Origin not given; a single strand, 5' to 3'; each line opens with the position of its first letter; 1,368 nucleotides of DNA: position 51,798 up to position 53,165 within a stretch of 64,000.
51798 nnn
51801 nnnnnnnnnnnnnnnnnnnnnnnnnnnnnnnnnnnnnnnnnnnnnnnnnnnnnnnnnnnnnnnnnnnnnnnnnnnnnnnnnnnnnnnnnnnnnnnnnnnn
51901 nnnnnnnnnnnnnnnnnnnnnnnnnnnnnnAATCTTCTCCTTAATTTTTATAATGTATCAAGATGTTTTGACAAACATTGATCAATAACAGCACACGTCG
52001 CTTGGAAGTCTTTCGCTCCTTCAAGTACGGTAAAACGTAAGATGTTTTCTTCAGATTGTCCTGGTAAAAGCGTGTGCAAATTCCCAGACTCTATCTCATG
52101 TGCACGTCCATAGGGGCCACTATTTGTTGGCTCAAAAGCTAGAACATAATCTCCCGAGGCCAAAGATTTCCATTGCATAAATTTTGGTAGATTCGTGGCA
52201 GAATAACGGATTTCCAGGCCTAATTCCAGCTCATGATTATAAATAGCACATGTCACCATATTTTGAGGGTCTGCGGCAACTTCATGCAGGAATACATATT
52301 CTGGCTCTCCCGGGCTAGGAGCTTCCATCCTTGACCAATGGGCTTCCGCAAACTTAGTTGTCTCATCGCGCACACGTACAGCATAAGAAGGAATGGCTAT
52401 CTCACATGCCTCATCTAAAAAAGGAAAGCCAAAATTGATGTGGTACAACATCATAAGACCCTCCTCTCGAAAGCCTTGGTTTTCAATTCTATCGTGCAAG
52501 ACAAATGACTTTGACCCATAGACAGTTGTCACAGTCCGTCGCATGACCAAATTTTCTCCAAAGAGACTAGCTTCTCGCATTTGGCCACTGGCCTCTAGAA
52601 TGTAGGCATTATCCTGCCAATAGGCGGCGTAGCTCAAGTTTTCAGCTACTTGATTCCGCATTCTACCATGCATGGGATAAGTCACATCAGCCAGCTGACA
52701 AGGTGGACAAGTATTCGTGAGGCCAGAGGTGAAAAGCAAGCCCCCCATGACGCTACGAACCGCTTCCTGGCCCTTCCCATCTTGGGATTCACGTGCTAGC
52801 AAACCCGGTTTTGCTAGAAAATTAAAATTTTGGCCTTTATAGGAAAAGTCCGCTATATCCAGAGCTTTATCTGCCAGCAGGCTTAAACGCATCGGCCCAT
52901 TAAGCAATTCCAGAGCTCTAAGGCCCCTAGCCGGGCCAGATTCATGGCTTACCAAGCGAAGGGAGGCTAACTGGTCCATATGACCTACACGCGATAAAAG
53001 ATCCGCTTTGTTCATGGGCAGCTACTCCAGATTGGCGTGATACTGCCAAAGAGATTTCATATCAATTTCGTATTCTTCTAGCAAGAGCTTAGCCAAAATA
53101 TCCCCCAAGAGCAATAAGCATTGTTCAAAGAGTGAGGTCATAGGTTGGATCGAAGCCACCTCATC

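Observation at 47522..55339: Regulator-less eight-gene sugar operon with an unusual enzyme set (candidate uncharacterised rare-sugar pathway)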

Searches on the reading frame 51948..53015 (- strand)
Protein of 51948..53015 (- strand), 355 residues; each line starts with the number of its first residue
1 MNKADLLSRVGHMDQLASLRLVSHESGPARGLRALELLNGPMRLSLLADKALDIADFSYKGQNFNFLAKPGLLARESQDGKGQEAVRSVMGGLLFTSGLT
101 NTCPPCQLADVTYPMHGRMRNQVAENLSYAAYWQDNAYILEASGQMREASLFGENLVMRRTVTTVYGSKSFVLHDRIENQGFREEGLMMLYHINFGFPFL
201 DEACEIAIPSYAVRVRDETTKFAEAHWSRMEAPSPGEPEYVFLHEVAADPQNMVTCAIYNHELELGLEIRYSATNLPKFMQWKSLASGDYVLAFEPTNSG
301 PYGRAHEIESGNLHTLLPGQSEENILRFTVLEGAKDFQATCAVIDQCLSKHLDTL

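Call 4: search_protein_families(library=pfam, proteins=[window:51948-53015:-])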
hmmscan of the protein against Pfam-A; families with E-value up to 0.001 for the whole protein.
window:51948-53015:- (355 aa): 1 family
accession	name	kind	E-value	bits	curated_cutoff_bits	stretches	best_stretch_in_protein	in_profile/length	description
PF14486.12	DUF4432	-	2.7e-83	279.7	32.5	1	30-330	2-304/304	Domain of unknown function (DUF4432)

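Call 5: search_protein_families(library=ncbifam, proteins=[window:51948-53015:-])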
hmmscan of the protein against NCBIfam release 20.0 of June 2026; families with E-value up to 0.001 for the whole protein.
window:51948-53015:- (355 aa): 0 families

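Call 9: find_encoding_contigs(protein=window:51948-53015:-, flank=10000, max_places=6)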
Protein window:51948-53015:- (355 aa): 3 contigs read that carry it; 2 places shown.
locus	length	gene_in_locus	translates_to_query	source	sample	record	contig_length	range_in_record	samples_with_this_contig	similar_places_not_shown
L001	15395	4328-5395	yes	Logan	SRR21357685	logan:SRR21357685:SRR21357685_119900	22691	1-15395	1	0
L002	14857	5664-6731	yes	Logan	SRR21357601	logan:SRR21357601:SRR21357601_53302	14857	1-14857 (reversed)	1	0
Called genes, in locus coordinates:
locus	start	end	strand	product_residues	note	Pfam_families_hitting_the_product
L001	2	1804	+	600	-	?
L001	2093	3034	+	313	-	PF00294:PfkB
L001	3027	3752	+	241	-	PF00834:Ribul_P_3_epim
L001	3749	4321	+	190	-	PF01380:SIS (faint)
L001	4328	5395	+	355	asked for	PF14486:DUF4432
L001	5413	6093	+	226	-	PF07385:Lyx_isomer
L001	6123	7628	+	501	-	PF00005:ABC_tran, PF09818:ABC_ATPase (faint), PF13304:AAA_21 (faint), PF00005:ABC_tran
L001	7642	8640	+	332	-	PF02653:BPD_transp_2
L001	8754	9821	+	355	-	PF13407:Peripla_BP_4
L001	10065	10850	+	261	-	PF00318:Ribosomal_S2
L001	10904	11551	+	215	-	PF00889:EF_TS, PF25025:EF-Ts_N (weak)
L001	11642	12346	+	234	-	PF00696:AA_kinase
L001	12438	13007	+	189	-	PF01765:RRF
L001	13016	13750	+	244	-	PF01255:Prenyltransf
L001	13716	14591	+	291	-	PF01148:CTP_transf_1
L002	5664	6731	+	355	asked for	PF14486:DUF4432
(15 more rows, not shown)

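Call 10: find_homologous_proteins(query=window:51948-53015:-)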
Query window:51948-53015:- (355 aa): 669 proteins with E <= 0.001 among 4569 candidates; the best 120 are listed.
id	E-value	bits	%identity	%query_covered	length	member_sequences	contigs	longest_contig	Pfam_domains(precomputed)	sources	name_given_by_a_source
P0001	3.1e-239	811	100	100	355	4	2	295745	PF14486.13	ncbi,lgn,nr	ncbi:MAG: aldose 1-epimerase family protein [Eubacteriales bacterium]|nr:aldose 1-epimerase family p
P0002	1.1e-177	609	73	99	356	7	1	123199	PF14486.13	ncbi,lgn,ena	-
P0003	1.6e-119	417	55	94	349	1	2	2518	PF14486.13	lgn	-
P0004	4.7e-116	406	54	95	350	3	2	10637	PF14486.13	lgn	-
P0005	3.0e-114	400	51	99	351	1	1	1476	PF14486.13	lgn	-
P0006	5.3e-114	399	52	97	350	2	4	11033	PF14486.13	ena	-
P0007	9.3e-114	398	51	99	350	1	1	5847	PF14486.13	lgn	-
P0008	1.2e-113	398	55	94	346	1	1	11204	PF14486.13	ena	-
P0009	1.7e-113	397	53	95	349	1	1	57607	PF14486.13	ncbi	-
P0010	5.3e-113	396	52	99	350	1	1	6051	PF14486.13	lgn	-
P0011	5.4e-113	396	49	99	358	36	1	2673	PF14486.13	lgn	-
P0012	2.3e-111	390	52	97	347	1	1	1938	PF14486.13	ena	-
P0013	2.5e-111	390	53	95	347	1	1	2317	PF14486.13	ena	-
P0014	5.5e-111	389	53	94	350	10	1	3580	PF14486.13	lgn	-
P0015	7.3e-111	389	49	97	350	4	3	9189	PF14486.13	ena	-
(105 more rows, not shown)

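Call 12: find_related_loci(query=A1, collection=genome_contigs, flank=10000)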
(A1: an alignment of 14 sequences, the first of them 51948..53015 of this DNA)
Query A1 (355 aa) in genome_contigs; peptide patterns used: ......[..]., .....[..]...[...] (x = any residue, [..] = any of these).
304 stretches matched a pattern; 272 encode a relative of the query (tblastn E <= 1e-3); the best 80 are kept; 80 distinct loci.
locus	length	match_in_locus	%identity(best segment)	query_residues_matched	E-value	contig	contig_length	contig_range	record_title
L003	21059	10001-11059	73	2-354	0e+0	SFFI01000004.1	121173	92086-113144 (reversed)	MAG: Clostridiales bacterium isolate W0P39.007 Contig24, whole genome shotgun sequence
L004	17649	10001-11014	52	2-339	5e-122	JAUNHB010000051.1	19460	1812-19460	MAG: Eubacteriales bacterium isolate S27M_St_57 NODE_1359_length_19460_cov_13.251224, whole genome shotgun sequence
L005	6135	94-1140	52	1-349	1e-120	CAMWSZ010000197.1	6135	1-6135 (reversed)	MAG TPA_asm: uncultured Clostridia bacterium isolate SRR14411324_bin.1_metawrap_v1.3_MAG genome assembly, contig: NODE.2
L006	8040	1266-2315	51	1-350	1e-118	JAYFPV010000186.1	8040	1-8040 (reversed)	MAG: Lawsonibacter sp. isolate CA_137_R1 c_CA_000000054022, whole genome shotgun sequence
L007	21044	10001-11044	50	1-348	6e-119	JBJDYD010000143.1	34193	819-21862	MAG: Faecousia sp. isolate PUUB50_bin.023 NODE_490_length_34193_cov_16.283174, whole genome shotgun sequence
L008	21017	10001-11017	53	1-339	5e-119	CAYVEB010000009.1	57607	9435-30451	MAG TPA_asm: uncultured Oscillospiraceae bacterium isolate SRP314395_co1_84 genome assembly, contig: NODE_319_length_576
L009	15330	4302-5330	52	1-344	2e-117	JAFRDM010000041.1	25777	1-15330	MAG: Oscillospiraceae bacterium isolate RGIG2396 Goat_Ileum-4__c156075, whole genome shotgun sequence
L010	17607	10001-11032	50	1-344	5e-117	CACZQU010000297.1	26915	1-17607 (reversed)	MAG: uncultured Lachnospiraceae bacterium isolate RUG12865 genome assembly, contig: RUG12865_asm_297, whole genome shotg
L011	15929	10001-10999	52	1-333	2e-116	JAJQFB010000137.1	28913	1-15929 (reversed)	MAG: Clostridiales bacterium isolate MI.B8_6 NODE_349_length_28913_cov_34.913993, whole genome shotgun sequence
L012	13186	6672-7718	49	1-349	3e-116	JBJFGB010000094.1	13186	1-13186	MAG: Faecousia sp. isolate PUUB45_bin.037 NODE_3254_length_13186_cov_23.980047, whole genome shotgun sequence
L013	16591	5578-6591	49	1-338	2e-116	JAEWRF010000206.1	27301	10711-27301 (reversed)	MAG: Bacillota bacterium isolate OH_SBrB_47 k127_664753, whole genome shotgun sequence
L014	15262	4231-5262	51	1-344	1e-116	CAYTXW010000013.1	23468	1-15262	MAG TPA_asm: uncultured Oscillospiraceae bacterium isolate SRP222994_co1_356 genome assembly, contig: NODE_4326_length_2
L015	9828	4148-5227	49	1-355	2e-116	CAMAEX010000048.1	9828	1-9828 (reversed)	MAG: uncultured Clostridia bacterium isolate SRR5976183_bin.49_metaWRAP_v1.3_MAG genome assembly, contig: ERZ8810621.335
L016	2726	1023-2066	49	1-348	1e-120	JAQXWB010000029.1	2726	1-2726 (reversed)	MAG: Bacillota bacterium isolate SUG1575 k141_537471, whole genome shotgun sequence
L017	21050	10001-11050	49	1-350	1e-115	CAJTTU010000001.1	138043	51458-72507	MAG TPA_asm: uncultured Lachnospiraceae bacterium isolate MGBC113244 genome assembly, contig: MGBC113244.1, whole genome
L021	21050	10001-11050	48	1-350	1e-114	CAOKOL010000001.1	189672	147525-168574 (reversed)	MAG TPA_asm: uncultured Lachnospiraceae bacterium isolate SRR15604595_bin.30_metawrap_v1.3_MAG genome assembly, contig:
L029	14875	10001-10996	51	2-333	4e-112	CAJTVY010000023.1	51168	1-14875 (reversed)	MAG TPA_asm: uncultured Dorea sp. isolate MGBC116946 genome assembly, contig: MGBC116946.23, whole genome shotgun sequen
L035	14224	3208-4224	49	1-339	5e-112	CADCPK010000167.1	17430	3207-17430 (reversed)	MAG: uncultured Lachnospiraceae bacterium isolate RUG14852 genome assembly, contig: RUG14852_asm_167, whole genome shotg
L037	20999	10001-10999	52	3-335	2e-111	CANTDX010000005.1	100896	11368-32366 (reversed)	MAG TPA_asm: uncultured Dorea sp. isolate SRR18243811_bin.30_metawrap_v1.3_MAG genome assembly, contig: NODE.212_length_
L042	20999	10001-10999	52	3-335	3e-111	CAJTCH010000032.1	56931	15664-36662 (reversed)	Lachnospiraceae bacterium isolate A77_70.CF.DSS genome assembly, contig: MGBC000084.32, whole genome shotgun sequence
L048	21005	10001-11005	50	1-335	6e-111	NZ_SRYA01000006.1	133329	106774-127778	Petralouisia muris strain NM01_1-7b NODE_6_length_133329_cov_137.86, whole genome shotgun sequence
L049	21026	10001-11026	49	3-344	1e-110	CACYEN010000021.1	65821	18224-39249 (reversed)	MAG: uncultured Lachnospiraceae bacterium isolate RUG11868 genome assembly, contig: RUG11868_asm_21, whole genome shotgu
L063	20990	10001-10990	49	1-330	8e-109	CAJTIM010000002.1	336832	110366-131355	Clostridia bacterium isolate B90_2 genome assembly, contig: MGBC000266.2, whole genome shotgun sequence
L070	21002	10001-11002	49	2-335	2e-108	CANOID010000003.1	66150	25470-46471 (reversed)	MAG TPA_asm: uncultured Lachnoclostridium sp. isolate SRR13921778_bin.72_metawrap_v1.3_MAG genome assembly, contig: NODE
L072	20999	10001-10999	50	3-335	2e-108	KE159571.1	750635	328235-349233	Lachnospiraceae bacterium 3-1 genomic scaffold acPFp-supercont1.1, whole genome shotgun sequence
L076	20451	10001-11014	47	1-338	1e-108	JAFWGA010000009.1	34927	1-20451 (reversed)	MAG: Blautia sp. isolate RGIG5706 Sheep_Duodenum.Co__c101284, whole genome shotgun sequence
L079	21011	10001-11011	48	1-337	3e-108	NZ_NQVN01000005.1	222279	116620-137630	Pleomorphomonas carboxyditropha strain SVCO-16 NODE_5_length_222279_cov_21.4117, whole genome shotgun sequence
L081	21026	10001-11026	48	1-342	3e-108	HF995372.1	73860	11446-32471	Firmicutes bacterium CAG:646 genomic scaffold, scf118, whole genome shotgun sequence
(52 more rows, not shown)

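Call 14: search_solved_structures(query=window:51948-53015:-, max_evalue=0.01)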
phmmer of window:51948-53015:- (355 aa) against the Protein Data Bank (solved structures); distinct sequences matched with E-value up to 0.01: 1.
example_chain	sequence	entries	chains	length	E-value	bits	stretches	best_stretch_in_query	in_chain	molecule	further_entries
3ty1_A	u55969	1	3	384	3e-18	69.4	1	93-336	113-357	Hypothetical aldose 1-epimerase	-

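Call 22: search_protein_families(library=pfam, proteins=[L008:6240-7412:+, L029:11813-14269:+, L070:8410-9909:+, L029:5688-6563:+, L048:3710-4672:+, L042:3464-5011:+, L042:1677-3467:+, L037:993-1658:+, L029:9204-9971:+, L072:3296-5533:+])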
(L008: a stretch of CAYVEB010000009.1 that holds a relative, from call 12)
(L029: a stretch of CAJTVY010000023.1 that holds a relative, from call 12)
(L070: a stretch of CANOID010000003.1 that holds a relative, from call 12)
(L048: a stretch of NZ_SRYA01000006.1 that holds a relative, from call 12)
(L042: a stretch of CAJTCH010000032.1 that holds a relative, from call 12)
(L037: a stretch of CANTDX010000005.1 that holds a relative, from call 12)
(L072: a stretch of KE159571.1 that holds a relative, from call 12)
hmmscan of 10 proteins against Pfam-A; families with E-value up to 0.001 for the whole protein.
L008:6240-7412:+ (390 aa): 1 family
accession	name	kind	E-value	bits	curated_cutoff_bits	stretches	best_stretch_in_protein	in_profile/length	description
PF00480.26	ROK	-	2e-44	152.8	22.9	1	88-374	3-289/294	ROK family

L029:11813-14269:+ (818 aa): 4 families
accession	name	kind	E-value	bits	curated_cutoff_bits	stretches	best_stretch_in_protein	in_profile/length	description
PF22666.2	Glyco_hydro_2_N2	-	1.6e-46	158.9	27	1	10-176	1-167/167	Glycosyl hydrolase 2 galactose-binding domain-like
PF00703.27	Glyco_hydro_2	-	9.1e-11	42.9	23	1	187-291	2-109/109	Glycosyl hydrolases family 2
PF17786.7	Mannosidase_ig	-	1.2e-06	29.4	23.4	1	662-746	3-91/91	Mannosidase Ig/CBM-like domain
PF17753.7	Ig_mannosidase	-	3.6e-06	27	22.6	1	751-816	3-80/81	Ig-fold domain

L070:8410-9909:+ (499 aa): 3 families
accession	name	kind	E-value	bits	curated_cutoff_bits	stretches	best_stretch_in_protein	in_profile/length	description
PF12010.13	DUF3502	-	8.8e-28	97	24.4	1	429-496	1-68/69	Domain of unknown function (DUF3502)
PF13416.11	SBP_bac_8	-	4.4e-13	50.1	27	1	68-347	7-252/279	Bacterial extracellular solute-binding protein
PF01547.30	SBP_bac_1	-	5.5e-11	43.5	26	1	71-343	19-305/307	Bacterial extracellular solute-binding protein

L029:5688-6563:+ (291 aa): 1 family
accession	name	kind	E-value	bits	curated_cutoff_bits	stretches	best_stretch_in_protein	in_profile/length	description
PF00528.27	BPD_transp_1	-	2e-14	54.2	26.4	1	74-258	1-156/184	Binding-protein-dependent transport system inner membrane component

L048:3710-4672:+ (320 aa): 1 family
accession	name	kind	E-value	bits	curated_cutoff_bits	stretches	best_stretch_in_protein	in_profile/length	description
PF00528.27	BPD_transp_1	-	1.4e-11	44.9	26.4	1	106-312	1-181/184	Binding-protein-dependent transport system inner membrane component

L042:3464-5011:+ (515 aa): 4 families
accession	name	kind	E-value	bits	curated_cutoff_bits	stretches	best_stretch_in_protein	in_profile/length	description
PF00072.30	Response_reg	-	7.6e-27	94.1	30.2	1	5-117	1-110/111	Response regulator receiver domain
PF00165.29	HTH_AraC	-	5.6e-20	71.4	26.6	2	474-510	6-41/42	Bacterial regulatory helix-turn-helix proteins, AraC family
PF12833.13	HTH_18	-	7e-20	71.5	33.6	1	433-511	1-79/80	Helix-turn-helix domain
PF17853.6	GGDEF_2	-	9.1e-05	23.1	24.5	1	160-276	5-112/116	GGDEF-like domain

L042:1677-3467:+ (596 aa): 3 families
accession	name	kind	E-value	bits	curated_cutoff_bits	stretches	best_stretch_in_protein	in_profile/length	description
PF06580.19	His_kinase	-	2.4e-22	79.4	25.2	1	366-444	1-81/81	Histidine kinase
PF00672.30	HAMP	-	5.2e-08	33.5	25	1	304-345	7-47/53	HAMP domain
PF02518.31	HATPase_c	-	8.8e-06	26.6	26.4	1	511-584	36-109/111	Histidine kinase-, DNA gyrase B-, and HSP90-like ATPase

L037:993-1658:+ (221 aa): 1 family
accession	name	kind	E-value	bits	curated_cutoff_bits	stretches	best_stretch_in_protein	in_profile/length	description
PF04854.19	DUF624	-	1.6e-06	28.7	24.2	1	20-114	1-76/77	Protein of unknown function, DUF624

L029:9204-9971:+ (255 aa): 1 family
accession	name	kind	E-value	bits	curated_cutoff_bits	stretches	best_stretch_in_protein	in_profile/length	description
PF03932.20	CutC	-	1.3e-65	221.1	23.3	1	11-210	2-201/202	CutC family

L072:3296-5533:+ (745 aa): 4 families
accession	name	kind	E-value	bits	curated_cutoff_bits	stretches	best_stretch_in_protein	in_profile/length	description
PF01074.27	Glyco_hydro_38N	-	3.7e-68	230.3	25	1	2-220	56-269/270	Glycosyl hydrolases family 38 N-terminal domain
PF07748.19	Glyco_hydro_38C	-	1.6e-66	225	25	1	410-614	1-205/206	Glycosyl hydrolases family 38 C-terminal domain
PF09261.16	Alpha-mann_mid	-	6.3e-25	87.5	31.1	1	227-323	1-94/96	Alpha mannosidase middle domain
PF17677.7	Glyco_hydro38C2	-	3.2e-16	59.6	22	1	672-741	2-72/72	Glycosyl hydrolases family 38 C-terminal beta sandwich domain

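Call 32: search_protein_families(library=pfam, proteins=[L081:2524-3573:+, L081:3570-4316:+, L081:4310-6469:+, L081:6447-7364:+, L081:7366-8031:+, L081:8028-8678:+, L081:8711-9997:+, L081:11195-13081:+, L081:13097-14623:+, L081:14620-15891:+])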
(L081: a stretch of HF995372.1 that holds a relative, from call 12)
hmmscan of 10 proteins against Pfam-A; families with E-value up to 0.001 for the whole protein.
L081:2524-3573:+ (349 aa): 2 families
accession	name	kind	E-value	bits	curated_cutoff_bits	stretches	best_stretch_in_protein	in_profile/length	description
PF04055.27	Radical_SAM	-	1.4e-18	68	29.5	1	108-272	2-163/166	Radical SAM superfamily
PF21016.3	RlmN_N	-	1.1e-13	51.1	24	1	8-59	5-56/60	Ribosomal RNA large subunit methyltransferase N-terminal domain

L081:3570-4316:+ (248 aa): 3 families
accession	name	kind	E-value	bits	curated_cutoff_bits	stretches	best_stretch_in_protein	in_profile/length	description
PF00481.26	PP2C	-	7.4e-18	65.6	20.3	1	4-137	3-141/255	Protein phosphatase 2C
PF13672.11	PP2C_2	-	1.6e-16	60.9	24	1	15-201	11-181/209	Protein phosphatase 2C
PF07228.17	SpoIIE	-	6.7e-06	26.6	25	0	165-235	104-186/192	Stage II sporulation protein E (SpoIIE)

L081:4310-6469:+ (719 aa): 6 families
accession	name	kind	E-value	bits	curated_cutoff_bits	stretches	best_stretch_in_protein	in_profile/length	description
PF00069.31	Pkinase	-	7.1e-59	199.8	31.7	1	12-258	1-254/263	Protein kinase domain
PF03793.24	PASTA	-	1.9e-45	153.1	23.2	3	475-535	2-63/64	PASTA domain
PF07714.23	PK_Tyr_Ser-Thr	-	3.5e-42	144.9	23.1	1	14-266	3-258/258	Protein tyrosine and serine/threonine kinase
PF03109.22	ABC1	-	8.1e-09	35.4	22.9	1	85-165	143-222/244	ABC1 atypical kinase-like domain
PF01636.29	APH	-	7e-05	23.1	23.2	0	15-102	2-86/239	Phosphotransferase enzyme family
PF14531.12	Kinase-like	-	7.2e-05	22.6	25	1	113-216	148-258/289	Kinase-like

L081:6447-7364:+ (305 aa): 8 families
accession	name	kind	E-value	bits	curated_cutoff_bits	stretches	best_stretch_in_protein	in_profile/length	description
PF03193.22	RsgA_GTPase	-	9.3e-58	195.3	30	1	72-234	1-171/174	RsgA GTPase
PF16745.11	RsgA_N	-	1.1e-19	70.4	27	1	13-64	1-51/54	RsgA N-terminal domain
PF01926.29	MMR_HSR1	-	1.5e-08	35.1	21.9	1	173-244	3-66/113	50S ribosome-binding GTPase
PF00005.33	ABC_tran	-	1.2e-06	29.6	25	1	167-225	9-70/137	ABC transporter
PF03029.23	ATP_bind_1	-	0.00041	20.7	27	0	110-138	149-179/240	Conserved hypothetical ATP binding protein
PF13191.12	AAA_16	-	0.00049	21.1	32.6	0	165-195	14-50/167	AAA ATPase domain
PF02421.24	FeoB_N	-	0.00071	19.6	27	0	114-165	102-154/156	Ferrous iron transport protein B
PF00009.33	GTP_EFTU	-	0.00089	19.3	26.5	0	83-139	89-143/188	Elongation factor Tu GTP binding domain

L081:7366-8031:+ (221 aa): 1 family
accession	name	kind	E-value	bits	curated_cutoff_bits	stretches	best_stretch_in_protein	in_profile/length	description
PF00834.25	Ribul_P_3_epim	-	8e-79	264.1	21.1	1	4-200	2-198/198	Ribulose-phosphate 3 epimerase family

L081:8028-8678:+ (216 aa): 2 families
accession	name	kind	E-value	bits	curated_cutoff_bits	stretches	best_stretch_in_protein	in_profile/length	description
PF04263.21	TPK_catalytic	-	8.6e-27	93.7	30.7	1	26-121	9-104/113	Thiamin pyrophosphokinase, catalytic domain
PF04265.19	TPK_B1_binding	-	3.1e-22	78.4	22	1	146-209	3-67/67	Thiamin pyrophosphokinase, vitamin B1 binding domain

L081:8711-9997:+ (428 aa): 1 family
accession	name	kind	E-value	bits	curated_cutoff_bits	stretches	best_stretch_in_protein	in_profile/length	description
PF06824.17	Glyco_hydro_125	-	7.6e-154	513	23.4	1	27-419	1-411/414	Metal-independent alpha-mannosidase (GH125)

L081:11195-13081:+ (628 aa): 3 families
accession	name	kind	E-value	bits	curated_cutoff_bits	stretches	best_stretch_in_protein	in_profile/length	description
PF06580.19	His_kinase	-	1.4e-25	89.8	25.2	1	424-501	1-79/81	Histidine kinase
PF02518.31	HATPase_c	-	5.7e-09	36.8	26.4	1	522-626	9-109/111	Histidine kinase-, DNA gyrase B-, and HSP90-like ATPase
PF00672.30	HAMP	-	5.3e-07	30.3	25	1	372-408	16-52/53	HAMP domain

L081:13097-14623:+ (508 aa): 3 families
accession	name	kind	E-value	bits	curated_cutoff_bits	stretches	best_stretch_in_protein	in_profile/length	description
PF00072.30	Response_reg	-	1.3e-22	80.5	30.2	1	3-114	1-110/111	Response regulator receiver domain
PF12833.13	HTH_18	-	2.8e-19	69.6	33.6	1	432-504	7-79/80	Helix-turn-helix domain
PF00165.29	HTH_AraC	-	1.7e-17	63.6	26.6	2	467-502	6-40/42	Bacterial regulatory helix-turn-helix proteins, AraC family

L081:14620-15891:+ (423 aa): 2 families
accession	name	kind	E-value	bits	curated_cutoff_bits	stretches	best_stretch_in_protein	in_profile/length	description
PF13416.11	SBP_bac_8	-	4.5e-19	69.8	27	1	143-355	72-266/279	Bacterial extracellular solute-binding protein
PF01547.30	SBP_bac_1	-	5.8e-18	66.4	26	1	53-338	7-306/307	Bacterial extracellular solute-binding protein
